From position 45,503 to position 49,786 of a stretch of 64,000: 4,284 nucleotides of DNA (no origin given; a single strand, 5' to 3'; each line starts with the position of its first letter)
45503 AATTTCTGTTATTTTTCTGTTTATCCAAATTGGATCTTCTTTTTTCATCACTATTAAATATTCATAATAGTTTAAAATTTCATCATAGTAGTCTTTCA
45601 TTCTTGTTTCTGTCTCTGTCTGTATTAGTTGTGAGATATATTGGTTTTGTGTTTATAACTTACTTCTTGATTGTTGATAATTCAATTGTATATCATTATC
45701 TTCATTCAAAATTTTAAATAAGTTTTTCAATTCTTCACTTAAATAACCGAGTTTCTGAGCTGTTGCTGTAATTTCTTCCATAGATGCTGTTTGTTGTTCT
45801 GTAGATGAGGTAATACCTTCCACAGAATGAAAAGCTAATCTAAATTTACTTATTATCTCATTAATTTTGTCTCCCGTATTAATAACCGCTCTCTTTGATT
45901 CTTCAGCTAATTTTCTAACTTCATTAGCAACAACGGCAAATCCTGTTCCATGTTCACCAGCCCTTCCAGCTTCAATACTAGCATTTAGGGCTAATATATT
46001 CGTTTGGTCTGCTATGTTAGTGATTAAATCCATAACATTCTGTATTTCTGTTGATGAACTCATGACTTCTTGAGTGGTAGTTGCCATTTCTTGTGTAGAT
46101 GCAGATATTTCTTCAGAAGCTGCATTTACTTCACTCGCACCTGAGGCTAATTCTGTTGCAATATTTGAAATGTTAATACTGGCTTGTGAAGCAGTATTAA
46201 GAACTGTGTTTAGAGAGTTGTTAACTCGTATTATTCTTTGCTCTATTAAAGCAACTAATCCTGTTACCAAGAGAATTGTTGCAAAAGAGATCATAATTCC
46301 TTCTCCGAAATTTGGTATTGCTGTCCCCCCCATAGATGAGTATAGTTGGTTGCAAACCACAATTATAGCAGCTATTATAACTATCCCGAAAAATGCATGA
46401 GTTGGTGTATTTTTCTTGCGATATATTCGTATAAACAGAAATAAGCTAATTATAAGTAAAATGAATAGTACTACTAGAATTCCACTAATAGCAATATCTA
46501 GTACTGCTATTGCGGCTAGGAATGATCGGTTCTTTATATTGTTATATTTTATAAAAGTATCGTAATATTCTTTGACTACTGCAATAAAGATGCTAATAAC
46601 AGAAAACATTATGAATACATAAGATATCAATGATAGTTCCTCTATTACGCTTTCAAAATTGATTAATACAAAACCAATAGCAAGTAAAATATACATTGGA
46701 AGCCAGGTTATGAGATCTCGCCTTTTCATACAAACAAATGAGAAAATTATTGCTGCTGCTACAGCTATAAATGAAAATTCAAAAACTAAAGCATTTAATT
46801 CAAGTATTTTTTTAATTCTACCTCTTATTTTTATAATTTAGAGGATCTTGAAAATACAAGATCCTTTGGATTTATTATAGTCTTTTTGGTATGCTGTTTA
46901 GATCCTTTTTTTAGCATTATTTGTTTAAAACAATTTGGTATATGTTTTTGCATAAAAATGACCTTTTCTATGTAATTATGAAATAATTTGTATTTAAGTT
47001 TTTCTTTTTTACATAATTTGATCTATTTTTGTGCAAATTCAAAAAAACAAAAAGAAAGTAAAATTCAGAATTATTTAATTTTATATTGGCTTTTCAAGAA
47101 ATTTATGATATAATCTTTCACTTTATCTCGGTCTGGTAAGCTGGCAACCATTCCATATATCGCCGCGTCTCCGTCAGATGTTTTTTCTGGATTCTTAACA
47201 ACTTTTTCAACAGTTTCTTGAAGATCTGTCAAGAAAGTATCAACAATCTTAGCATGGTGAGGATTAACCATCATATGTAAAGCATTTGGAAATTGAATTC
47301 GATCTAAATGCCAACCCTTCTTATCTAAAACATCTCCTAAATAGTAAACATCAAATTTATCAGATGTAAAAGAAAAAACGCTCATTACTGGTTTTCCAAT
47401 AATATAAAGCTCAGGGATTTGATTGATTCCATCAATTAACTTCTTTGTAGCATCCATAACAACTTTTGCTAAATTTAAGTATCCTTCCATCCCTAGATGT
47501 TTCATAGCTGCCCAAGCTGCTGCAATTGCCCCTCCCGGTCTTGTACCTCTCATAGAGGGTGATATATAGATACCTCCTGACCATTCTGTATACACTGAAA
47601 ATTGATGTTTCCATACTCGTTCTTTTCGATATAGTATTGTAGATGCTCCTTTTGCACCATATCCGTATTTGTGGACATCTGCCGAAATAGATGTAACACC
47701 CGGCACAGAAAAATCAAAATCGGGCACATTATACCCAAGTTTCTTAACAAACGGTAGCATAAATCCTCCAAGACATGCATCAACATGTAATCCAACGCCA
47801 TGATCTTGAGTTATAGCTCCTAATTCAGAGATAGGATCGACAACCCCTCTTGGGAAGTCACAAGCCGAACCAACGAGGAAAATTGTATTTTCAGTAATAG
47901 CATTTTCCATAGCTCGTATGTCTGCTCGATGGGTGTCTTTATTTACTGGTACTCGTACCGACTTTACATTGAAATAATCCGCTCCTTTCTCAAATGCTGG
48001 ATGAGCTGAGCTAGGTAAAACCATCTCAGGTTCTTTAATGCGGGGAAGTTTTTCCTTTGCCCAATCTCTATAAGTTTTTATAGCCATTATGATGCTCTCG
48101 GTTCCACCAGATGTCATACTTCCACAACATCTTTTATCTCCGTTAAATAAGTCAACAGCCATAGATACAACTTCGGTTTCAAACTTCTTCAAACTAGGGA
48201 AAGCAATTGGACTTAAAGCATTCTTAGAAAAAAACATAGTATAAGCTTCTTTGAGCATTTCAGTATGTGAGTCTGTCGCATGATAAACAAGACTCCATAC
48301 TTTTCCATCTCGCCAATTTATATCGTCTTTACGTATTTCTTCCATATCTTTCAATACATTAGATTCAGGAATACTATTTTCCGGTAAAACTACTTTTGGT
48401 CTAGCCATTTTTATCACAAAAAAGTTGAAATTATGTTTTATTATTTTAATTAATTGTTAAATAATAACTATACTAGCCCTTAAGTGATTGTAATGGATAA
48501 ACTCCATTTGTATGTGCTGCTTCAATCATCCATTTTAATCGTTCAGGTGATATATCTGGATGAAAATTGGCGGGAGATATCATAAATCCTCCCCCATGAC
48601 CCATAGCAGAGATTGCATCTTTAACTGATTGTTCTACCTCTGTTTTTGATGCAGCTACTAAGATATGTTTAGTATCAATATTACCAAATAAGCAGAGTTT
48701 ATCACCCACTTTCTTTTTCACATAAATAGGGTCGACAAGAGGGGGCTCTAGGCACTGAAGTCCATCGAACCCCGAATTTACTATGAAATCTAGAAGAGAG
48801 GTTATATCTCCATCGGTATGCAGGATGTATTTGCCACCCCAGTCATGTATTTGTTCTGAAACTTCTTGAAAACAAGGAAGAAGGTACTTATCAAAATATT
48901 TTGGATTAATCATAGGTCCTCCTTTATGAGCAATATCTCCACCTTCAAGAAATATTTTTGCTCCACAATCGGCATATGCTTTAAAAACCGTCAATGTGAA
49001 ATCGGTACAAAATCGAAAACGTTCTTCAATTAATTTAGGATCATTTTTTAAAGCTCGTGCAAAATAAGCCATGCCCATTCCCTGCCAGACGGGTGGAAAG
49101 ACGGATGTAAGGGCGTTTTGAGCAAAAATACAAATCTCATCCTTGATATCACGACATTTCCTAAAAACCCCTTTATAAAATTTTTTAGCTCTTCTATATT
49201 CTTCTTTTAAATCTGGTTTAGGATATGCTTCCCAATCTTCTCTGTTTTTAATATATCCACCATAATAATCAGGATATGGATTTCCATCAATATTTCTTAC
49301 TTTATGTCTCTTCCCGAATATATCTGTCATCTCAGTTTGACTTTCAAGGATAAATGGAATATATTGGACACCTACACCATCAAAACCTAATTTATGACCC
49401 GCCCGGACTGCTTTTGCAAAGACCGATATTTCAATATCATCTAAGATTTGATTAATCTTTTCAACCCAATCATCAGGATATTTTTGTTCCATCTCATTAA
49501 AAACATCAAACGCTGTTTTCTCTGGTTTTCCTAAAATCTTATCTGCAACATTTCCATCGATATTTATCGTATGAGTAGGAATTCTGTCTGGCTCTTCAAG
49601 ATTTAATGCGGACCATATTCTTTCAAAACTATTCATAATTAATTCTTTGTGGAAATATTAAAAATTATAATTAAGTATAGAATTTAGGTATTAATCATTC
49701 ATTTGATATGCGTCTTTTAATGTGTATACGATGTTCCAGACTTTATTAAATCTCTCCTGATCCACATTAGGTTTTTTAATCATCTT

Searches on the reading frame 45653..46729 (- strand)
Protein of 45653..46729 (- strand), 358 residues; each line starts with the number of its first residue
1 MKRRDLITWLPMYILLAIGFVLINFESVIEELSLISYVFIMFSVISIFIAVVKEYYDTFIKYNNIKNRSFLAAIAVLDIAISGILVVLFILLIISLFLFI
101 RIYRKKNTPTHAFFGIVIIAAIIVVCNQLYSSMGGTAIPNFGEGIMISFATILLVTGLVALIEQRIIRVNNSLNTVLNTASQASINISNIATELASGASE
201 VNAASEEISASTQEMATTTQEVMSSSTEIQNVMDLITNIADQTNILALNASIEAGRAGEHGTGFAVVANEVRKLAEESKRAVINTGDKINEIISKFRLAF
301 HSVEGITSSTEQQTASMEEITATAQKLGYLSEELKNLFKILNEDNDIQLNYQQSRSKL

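Call 43: search_protein_families(library=pfam, proteins=[window:45653-46729:-], max_evalue=0.0001)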
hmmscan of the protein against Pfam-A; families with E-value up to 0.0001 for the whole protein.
window:45653-46729:- (358 aa): 1 family
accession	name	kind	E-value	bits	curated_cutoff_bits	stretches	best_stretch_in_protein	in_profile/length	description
PF00015.26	MCPsignal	-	1.9e-30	106.4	34.6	1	213-343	19-146/172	Methyl-accepting chemotaxis protein (MCP) signalling domain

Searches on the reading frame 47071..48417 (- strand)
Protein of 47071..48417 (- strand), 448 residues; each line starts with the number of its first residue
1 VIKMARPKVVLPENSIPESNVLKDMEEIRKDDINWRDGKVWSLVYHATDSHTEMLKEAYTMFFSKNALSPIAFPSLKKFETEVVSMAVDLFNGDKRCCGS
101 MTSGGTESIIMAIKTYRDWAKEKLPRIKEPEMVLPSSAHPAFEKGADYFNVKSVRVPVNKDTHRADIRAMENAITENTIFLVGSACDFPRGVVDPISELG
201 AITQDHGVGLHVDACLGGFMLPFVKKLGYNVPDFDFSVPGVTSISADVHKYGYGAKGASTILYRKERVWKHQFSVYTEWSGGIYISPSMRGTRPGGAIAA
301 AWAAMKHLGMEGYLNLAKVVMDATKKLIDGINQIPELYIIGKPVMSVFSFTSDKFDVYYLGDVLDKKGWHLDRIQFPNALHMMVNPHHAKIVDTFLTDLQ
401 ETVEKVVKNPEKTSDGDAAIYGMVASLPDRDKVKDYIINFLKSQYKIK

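Call 43: search_protein_families(library=pfam, proteins=[window:47071-48417:-], max_evalue=0.0001)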
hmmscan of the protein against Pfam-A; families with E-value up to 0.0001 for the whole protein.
window:47071-48417:- (448 aa): 3 families
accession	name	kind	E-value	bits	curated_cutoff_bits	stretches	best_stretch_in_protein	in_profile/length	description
PF00282.25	Pyridoxal_deC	-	3.6e-22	79.1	27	1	11-350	12-372/375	Pyridoxal-dependent decarboxylase conserved domain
PF00266.25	Aminotran_5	-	9.8e-10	38.4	21.5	1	102-368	67-332/371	Aminotransferase class-V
PF01041.23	DegT_DnrJ_EryC1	-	3.4e-05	23.7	19.8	0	102-215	45-147/360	DegT/DnrJ/EryC1/StrS aminotransferase family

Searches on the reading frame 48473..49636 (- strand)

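Call 43: search_protein_families(library=pfam, proteins=[window:48473-49636:-], max_evalue=0.0001)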
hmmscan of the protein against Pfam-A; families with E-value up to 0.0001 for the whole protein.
window:48473-49636:- (387 aa): 1 family
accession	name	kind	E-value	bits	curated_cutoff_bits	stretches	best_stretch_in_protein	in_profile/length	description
PF01208.23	URO-D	-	2.2e-23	83.3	23.9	1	129-376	99-345/346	Uroporphyrinogen decarboxylase (URO-D)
